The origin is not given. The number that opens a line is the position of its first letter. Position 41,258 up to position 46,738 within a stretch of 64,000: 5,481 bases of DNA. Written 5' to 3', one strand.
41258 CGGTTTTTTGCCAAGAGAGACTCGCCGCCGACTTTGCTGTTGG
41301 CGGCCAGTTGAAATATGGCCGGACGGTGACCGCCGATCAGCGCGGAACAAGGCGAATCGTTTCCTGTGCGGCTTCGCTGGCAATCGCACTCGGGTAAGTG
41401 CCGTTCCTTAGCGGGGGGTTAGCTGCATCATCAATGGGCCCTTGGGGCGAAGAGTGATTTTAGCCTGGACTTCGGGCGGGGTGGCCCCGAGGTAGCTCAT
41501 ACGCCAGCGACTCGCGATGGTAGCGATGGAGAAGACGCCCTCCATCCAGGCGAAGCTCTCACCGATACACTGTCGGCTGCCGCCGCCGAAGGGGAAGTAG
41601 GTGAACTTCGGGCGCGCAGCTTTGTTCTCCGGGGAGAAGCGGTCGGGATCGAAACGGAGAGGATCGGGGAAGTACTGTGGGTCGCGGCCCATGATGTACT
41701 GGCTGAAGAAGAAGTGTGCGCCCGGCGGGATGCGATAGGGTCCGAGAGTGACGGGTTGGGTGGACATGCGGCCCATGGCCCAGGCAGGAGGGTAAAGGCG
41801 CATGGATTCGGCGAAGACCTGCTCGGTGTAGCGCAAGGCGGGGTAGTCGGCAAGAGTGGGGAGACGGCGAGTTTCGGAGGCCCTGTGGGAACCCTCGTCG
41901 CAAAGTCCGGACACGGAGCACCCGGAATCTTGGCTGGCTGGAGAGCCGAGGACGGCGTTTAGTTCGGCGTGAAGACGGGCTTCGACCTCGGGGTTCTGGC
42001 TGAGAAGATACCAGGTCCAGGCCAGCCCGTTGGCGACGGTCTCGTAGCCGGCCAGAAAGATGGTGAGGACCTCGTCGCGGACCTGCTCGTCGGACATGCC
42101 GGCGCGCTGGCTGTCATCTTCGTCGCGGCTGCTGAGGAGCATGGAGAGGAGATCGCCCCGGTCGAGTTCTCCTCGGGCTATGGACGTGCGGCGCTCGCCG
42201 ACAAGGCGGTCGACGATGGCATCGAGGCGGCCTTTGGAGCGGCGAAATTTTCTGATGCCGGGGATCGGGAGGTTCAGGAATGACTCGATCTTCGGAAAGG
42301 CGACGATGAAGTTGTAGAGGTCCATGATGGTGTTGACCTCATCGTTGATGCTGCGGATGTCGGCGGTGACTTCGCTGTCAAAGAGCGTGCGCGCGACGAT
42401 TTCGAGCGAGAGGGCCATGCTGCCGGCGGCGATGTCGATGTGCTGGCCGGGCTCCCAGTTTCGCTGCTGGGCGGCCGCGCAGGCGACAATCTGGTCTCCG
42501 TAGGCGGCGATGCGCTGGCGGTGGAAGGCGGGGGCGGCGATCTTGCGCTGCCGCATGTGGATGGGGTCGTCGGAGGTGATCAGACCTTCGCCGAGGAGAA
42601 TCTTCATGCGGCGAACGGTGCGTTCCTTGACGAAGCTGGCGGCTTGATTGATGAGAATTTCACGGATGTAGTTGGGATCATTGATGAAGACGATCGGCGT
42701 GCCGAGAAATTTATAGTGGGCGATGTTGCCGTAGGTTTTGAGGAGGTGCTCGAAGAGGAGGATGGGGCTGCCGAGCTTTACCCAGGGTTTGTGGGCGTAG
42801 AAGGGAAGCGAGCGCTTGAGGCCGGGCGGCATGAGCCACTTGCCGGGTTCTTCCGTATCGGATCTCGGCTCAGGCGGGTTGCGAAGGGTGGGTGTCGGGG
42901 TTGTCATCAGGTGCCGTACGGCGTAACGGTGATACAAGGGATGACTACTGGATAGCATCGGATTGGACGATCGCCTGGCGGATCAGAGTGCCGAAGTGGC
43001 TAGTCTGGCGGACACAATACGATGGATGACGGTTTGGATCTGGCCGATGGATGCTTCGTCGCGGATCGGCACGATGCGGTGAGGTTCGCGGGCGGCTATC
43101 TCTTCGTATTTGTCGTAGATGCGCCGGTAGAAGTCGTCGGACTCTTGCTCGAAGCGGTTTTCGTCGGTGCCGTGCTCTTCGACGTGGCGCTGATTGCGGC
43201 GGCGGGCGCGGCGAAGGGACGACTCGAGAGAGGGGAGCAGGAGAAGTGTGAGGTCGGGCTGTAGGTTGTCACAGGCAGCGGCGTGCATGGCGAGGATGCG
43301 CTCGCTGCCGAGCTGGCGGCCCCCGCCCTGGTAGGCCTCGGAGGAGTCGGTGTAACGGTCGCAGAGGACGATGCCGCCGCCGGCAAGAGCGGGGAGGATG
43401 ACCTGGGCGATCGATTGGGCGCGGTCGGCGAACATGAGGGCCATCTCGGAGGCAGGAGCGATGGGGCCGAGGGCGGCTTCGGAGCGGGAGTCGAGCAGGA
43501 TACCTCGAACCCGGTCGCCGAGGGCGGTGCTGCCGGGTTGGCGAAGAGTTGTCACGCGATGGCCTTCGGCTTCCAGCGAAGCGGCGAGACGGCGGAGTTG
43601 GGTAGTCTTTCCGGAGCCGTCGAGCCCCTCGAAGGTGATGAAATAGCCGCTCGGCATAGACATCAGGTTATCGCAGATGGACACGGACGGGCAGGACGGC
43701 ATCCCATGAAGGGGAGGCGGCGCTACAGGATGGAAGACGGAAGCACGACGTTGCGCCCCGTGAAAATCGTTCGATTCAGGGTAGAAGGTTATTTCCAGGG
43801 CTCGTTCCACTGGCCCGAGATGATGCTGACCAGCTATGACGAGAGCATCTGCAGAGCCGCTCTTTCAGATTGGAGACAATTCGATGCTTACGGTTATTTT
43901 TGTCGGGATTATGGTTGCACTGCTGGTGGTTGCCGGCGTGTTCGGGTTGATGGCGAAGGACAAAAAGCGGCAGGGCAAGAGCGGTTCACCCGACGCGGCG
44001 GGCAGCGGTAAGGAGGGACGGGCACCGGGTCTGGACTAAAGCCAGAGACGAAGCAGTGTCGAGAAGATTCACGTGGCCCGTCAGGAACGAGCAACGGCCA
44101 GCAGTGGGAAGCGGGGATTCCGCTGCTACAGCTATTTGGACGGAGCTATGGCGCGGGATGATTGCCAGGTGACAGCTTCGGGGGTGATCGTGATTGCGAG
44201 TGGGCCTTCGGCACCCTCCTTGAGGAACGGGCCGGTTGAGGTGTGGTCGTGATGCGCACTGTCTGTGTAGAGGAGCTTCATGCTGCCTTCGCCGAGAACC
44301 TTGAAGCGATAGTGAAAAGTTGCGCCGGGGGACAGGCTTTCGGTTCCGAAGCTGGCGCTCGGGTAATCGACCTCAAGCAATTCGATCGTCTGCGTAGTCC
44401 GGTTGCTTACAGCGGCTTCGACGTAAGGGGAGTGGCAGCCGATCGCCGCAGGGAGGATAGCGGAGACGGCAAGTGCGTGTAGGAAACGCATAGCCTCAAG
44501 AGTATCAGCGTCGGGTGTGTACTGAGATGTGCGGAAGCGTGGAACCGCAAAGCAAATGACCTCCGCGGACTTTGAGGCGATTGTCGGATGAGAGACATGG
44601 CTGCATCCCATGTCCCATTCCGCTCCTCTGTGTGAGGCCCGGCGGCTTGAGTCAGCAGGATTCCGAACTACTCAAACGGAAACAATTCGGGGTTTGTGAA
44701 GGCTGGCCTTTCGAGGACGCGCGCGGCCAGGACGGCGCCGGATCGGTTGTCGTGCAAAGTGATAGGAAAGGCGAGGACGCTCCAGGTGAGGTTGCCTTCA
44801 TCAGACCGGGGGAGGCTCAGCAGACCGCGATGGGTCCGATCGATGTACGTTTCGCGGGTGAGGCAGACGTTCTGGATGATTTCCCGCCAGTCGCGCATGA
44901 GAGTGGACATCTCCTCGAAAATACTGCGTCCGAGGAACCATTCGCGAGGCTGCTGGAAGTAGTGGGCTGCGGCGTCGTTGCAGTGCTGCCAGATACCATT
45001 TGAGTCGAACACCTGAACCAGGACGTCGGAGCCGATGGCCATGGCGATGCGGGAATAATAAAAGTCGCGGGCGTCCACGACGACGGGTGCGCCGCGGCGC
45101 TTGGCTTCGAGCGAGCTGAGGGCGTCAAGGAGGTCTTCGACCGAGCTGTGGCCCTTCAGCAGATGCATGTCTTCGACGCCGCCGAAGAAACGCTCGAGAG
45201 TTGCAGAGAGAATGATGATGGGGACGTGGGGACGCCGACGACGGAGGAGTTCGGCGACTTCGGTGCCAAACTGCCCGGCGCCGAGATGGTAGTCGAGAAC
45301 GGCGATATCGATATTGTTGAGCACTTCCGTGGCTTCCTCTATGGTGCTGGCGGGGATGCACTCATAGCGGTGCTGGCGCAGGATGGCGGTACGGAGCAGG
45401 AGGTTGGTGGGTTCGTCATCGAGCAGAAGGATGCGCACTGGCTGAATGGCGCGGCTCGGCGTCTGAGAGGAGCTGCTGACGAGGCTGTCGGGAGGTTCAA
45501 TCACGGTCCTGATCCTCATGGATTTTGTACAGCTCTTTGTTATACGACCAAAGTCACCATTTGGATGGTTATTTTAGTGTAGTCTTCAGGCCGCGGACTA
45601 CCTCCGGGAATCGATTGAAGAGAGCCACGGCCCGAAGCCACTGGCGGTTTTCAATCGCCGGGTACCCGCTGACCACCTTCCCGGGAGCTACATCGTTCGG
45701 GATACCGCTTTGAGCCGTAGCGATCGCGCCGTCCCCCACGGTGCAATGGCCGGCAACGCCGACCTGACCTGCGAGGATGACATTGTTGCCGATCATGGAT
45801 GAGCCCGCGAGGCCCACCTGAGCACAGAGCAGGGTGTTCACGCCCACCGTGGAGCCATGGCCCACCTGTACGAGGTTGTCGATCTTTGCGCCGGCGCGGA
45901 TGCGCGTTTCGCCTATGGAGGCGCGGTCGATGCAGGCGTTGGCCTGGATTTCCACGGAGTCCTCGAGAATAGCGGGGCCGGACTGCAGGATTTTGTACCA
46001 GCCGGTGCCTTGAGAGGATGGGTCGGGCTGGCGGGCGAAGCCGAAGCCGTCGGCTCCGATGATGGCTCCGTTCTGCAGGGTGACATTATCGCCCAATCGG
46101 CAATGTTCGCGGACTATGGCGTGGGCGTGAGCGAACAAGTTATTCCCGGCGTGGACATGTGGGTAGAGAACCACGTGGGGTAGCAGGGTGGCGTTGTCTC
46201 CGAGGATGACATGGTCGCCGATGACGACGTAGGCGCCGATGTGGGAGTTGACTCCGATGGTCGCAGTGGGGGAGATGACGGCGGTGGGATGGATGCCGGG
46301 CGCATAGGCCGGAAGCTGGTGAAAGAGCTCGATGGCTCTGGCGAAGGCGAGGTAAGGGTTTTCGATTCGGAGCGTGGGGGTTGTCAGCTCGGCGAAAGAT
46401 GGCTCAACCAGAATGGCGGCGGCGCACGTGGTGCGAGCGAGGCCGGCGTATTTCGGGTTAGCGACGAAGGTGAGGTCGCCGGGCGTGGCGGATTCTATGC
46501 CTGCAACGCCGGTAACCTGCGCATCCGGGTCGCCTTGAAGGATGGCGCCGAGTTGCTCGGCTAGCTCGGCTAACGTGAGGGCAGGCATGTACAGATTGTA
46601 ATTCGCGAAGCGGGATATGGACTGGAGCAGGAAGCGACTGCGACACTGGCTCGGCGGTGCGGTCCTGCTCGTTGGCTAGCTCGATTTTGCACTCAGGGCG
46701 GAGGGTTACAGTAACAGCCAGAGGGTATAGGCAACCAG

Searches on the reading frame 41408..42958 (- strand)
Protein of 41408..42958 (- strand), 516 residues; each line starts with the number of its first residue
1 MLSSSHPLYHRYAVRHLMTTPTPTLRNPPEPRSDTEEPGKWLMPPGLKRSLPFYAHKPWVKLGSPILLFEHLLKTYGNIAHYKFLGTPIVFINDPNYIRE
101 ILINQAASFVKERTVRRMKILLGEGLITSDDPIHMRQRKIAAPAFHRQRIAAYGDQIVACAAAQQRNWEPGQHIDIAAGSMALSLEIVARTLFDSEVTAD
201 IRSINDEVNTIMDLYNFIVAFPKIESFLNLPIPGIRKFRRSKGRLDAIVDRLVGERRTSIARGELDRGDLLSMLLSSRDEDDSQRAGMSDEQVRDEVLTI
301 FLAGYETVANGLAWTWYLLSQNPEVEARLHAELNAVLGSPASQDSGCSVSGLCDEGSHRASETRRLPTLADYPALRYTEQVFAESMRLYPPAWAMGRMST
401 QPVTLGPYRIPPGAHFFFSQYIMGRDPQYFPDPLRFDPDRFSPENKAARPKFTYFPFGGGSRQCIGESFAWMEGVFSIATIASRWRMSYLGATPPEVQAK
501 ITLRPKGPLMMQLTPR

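Call 75: search_protein_families(library=pfam, proteins=[window:41408-42958:-], max_evalue=0.00001)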
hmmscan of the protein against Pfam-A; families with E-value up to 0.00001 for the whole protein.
window:41408-42958:- (516 aa): 1 family
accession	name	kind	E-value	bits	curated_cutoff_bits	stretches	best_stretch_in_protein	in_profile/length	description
PF00067.27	p450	-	3e-75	254.2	22.8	1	45-506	1-456/462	Cytochrome P450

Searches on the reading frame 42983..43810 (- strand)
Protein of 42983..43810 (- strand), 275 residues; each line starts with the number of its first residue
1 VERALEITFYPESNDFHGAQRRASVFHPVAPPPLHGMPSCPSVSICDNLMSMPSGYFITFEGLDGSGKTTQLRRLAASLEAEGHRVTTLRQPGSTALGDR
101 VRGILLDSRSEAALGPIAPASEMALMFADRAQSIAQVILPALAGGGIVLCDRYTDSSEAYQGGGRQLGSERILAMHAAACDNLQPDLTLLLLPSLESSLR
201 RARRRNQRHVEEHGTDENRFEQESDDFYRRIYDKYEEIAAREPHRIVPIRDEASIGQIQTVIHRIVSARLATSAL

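Call 75: search_protein_families(library=pfam, proteins=[window:42983-43810:-], max_evalue=0.00001)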
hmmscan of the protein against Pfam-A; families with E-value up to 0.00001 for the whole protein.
window:42983-43810:- (275 aa): 1 family
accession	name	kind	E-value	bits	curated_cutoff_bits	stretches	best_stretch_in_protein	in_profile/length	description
PF02223.23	Thymidylate_kin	-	3.7e-39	134.8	27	1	60-260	1-183/185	Thymidylate kinase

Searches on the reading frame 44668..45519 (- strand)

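Call 54: search_protein_families(library=pfam, proteins=[window:44668-45519:-], max_evalue=0.01)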
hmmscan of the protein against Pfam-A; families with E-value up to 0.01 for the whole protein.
window:44668-45519:- (283 aa): 4 families
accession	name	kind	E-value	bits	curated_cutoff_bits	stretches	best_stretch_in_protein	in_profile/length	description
PF00072.30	Response_reg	-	2.7e-08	34.4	30.2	1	30-108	1-80/111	Response regulator receiver domain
PF00989.32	PAS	-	9.2e-05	22.9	22.6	1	164-225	10-72/113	PAS fold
PF20274.4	cREC_REC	-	0.00017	22.6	27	1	30-96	2-60/88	Cyclic-phosphate processing Receiver domain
PF08448.16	PAS_4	-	0.00019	22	23.1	1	165-264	5-100/110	PAS fold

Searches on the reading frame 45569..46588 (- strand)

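Call 54: search_protein_families(library=pfam, proteins=[window:45569-46588:-], max_evalue=0.01)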
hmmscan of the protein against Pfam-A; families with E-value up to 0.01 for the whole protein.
window:45569-46588:- (339 aa): 4 families
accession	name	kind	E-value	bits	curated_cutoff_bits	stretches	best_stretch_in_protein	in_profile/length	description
PF04613.19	LpxD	-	8.6e-23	80.4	30.8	1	22-88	1-70/70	UDP-3-O-[3-hydroxymyristoyl] glucosamine N-acyltransferase, LpxD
PF00132.30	Hexapep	-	1.8e-20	72.1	27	4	109-141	2-34/36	Bacterial transferase hexapeptide (six repeats)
PF25084.1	LbH_EIF2B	-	1.7e-09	38.1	54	1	99-179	18-95/105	EIF2B subunit epsilon LbH domain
PF25087.1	GMPPB_C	-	2.2e-06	27.7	39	1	103-180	5-80/110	GMPPB C-terminal domain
